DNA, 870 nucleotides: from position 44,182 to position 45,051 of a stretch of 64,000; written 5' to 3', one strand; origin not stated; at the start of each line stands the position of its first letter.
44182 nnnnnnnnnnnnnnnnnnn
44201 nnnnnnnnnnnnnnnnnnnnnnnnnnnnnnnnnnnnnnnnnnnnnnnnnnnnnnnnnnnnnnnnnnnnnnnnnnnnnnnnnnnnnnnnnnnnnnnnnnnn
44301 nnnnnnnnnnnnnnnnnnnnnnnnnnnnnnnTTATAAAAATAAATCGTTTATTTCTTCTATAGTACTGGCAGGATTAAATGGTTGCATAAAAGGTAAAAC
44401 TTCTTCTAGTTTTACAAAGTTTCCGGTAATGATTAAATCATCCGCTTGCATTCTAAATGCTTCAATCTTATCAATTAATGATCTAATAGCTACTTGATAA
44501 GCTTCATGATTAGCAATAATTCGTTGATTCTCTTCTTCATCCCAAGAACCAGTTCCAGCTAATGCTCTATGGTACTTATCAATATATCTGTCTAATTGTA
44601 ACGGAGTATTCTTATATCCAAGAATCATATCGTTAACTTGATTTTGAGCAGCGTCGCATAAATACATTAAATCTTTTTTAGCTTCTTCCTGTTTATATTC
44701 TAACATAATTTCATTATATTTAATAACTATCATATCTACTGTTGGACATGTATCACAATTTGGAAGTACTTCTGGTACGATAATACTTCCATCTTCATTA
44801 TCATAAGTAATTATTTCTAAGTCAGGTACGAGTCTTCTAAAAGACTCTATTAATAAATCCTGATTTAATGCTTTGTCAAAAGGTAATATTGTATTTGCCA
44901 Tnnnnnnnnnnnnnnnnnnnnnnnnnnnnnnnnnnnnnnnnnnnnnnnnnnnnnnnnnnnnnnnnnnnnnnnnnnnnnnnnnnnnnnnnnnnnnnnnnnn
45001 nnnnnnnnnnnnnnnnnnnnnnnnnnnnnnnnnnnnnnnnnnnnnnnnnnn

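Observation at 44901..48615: Fibre tip domain encoded twice: on the 1012-aa fibre and as a separate 221-aa ORF directly downstream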

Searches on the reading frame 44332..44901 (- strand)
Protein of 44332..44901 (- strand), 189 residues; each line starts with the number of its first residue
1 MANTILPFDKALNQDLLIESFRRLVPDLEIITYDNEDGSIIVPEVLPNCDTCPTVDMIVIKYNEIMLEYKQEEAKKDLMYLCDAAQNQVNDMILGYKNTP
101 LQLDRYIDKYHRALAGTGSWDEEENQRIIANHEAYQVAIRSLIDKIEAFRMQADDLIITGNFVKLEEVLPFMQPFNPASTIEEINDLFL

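Call 5: search_protein_families(library=pfam, proteins=[window:44332-44901:-], max_evalue=0.1)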
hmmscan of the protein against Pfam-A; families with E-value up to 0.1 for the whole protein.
window:44332-44901:- (189 aa): 0 families

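Call 7: search_protein_families(library=phrogs, proteins=[window:44332-44901:-], max_evalue=0.01)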
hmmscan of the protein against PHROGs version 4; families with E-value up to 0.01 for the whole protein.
window:44332-44901:- (189 aa): 0 families

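Call 26: search_protein_families(library=pfam, alignment_id=A2, max_evalue=1)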
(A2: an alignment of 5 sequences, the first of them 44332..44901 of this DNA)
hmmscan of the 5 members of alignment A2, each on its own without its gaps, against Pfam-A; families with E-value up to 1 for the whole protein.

A. member 1, window:44332-44901:- (189 aa): 0 families

B. families by the number of members that match (of 5 scanned): 4 families
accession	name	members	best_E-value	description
PF02059.20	IL3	2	0.039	Interleukin-3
PF25802.1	WWC1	1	0.086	WWC1-like, helical hairpin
PF12729.13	4HB_MCP_1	1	0.14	Four helix bundle sensory module for signal transduction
PF20577.3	Phage_ORF5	1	0.22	Phage ORF5 protein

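Call 29: search_solved_structures(query=A2, max_evalue=10, show_alignments=1)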
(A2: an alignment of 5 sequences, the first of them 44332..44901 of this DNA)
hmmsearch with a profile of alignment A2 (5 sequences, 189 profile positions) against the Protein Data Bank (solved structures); distinct sequences matched with E-value up to 10: 2.
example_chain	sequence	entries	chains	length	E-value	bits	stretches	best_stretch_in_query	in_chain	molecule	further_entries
6k15_A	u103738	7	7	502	0.26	14.4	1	66-168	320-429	Chromatin structure-remodeling complex protein RSC58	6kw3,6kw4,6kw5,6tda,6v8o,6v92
9fqr_Xw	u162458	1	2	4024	1.4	12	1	78-153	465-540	Dynein axonemal heavy chain 7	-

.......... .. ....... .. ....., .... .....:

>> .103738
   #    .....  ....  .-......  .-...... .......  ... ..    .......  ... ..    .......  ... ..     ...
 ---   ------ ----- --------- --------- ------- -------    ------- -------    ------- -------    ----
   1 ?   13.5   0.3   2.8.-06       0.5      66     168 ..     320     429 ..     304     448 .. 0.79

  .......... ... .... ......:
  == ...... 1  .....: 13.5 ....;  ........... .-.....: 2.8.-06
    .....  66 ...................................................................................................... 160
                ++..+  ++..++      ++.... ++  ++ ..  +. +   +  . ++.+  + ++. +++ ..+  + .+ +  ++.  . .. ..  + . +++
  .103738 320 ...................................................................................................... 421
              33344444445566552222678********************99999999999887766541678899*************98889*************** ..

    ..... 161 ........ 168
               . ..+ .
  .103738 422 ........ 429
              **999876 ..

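Call 38: find_homologous_proteins(query=window:44335-44901:-, max_evalue=0.001)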
Query seq(189 aa) (189 aa): 6 proteins with E <= 0.001 among 115 candidates.
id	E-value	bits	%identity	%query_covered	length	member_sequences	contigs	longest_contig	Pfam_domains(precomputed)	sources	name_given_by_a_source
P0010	1.9e-120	418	100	100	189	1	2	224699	-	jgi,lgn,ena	-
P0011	3.3e-63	231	57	100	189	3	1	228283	-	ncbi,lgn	-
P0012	6.0e-60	220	54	100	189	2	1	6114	-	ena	-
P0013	1.6e-55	206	52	100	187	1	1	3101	-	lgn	-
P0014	1.8e-53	199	51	99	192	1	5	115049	-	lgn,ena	-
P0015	4.1e-28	117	47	71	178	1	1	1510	-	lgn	-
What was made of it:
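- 44332..44901 (-): t189: a 189-aa accessory protein (small alpha/beta N-domain plus helical bundle), the putative fibre chaperone or cap. Orthologs are 51-57% identical (call 38).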

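Call 40: find_encoding_contigs(protein=P0011, flank=10000, max_places=3)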
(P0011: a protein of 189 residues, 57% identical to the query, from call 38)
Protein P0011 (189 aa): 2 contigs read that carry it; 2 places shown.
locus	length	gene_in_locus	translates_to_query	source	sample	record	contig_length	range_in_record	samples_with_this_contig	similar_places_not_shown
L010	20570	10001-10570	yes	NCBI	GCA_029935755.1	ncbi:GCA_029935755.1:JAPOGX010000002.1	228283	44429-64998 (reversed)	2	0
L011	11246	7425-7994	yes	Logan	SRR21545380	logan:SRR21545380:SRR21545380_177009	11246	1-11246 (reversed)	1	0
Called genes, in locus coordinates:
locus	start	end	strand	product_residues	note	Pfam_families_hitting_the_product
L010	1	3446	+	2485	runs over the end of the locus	-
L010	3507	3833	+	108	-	-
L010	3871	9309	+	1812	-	-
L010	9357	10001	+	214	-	-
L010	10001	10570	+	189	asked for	-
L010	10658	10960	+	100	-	-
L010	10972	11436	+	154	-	-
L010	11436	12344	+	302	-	-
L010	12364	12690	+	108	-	-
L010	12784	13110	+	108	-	-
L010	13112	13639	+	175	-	-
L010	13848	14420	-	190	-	-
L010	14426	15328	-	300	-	PF01145:Band_7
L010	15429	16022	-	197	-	PF00990:GGDEF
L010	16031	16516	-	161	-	-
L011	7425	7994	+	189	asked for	-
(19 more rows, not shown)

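Call 41: list_cluster_members(proteins=[P0011, P0010, P0001])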
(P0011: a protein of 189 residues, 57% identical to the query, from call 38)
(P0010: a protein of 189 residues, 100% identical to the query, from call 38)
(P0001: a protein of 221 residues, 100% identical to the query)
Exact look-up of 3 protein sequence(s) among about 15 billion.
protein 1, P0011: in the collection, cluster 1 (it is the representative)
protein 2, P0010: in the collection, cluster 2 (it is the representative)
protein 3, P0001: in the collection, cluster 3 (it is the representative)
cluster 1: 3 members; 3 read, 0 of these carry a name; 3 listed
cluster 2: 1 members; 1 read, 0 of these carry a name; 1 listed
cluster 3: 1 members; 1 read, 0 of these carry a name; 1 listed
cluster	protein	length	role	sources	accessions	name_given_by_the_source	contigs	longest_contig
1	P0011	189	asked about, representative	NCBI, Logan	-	-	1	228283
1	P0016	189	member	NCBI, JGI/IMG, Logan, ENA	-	-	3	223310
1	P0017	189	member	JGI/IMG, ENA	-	-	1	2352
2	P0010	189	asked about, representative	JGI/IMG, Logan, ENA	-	-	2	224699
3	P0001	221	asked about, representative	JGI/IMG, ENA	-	-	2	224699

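Call 48: predict_structure(alignment_id=A4)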
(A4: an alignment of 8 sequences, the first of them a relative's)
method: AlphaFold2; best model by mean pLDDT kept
length: 189 residues; sequences in the alignment: 8
mean_pLDDT: 81.3   pTM: 0.62
mean pLDDT of the five models: 81.3, 75.6, 72.7, 69.9, 62.1
residues with pLDDT >= 90: 42; 70-90: 120; 50-70: 27; < 50: 0
segments of 3 or more residues with pLDDT < 50: none
pLDDT, mean of each block of 10 residues (from residue 1): 71 84 80 72 68 79 91 91 82 62 81 87 88 79 87 92 91 75 86
secondary structure, 60 per line:
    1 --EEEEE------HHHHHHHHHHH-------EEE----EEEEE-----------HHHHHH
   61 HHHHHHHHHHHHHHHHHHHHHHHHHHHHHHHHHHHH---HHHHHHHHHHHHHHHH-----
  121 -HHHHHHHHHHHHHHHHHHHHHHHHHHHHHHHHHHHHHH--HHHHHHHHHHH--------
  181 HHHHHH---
elements in order: E3-7 H14-24 E32-34 E39-43 H55-96 H100-115 H122-159 H162-172 H181-186
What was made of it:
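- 44332..44901 (-): AF2 pLDDT 81: E3-7, H14-24, E32-34, E39-43, then helices 55-186 (call 48).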

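Call 68: search_protein_families(library=ncbifam, proteins=[window:44332-44901:-], max_evalue=0.1)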
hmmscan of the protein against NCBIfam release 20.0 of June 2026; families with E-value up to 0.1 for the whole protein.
window:44332-44901:- (189 aa): 0 families

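Call 70: search_dna_similar(query=window:44332-44901:-, collection=phages, mode=protein, max_evalue=0.1, max_rows=10)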
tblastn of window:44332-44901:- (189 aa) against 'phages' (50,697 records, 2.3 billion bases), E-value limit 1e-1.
No match.

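Call 84: find_related_loci(query=A4, collection=viral_contigs, flank=8000)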
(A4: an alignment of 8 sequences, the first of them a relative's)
Query A4 (189 aa) in viral_contigs; peptide patterns used: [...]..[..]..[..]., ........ (x = any residue, [..] = any of these).
72 stretches matched a pattern, but none encodes a relative of the query by tblastn (E <= 1e-3).
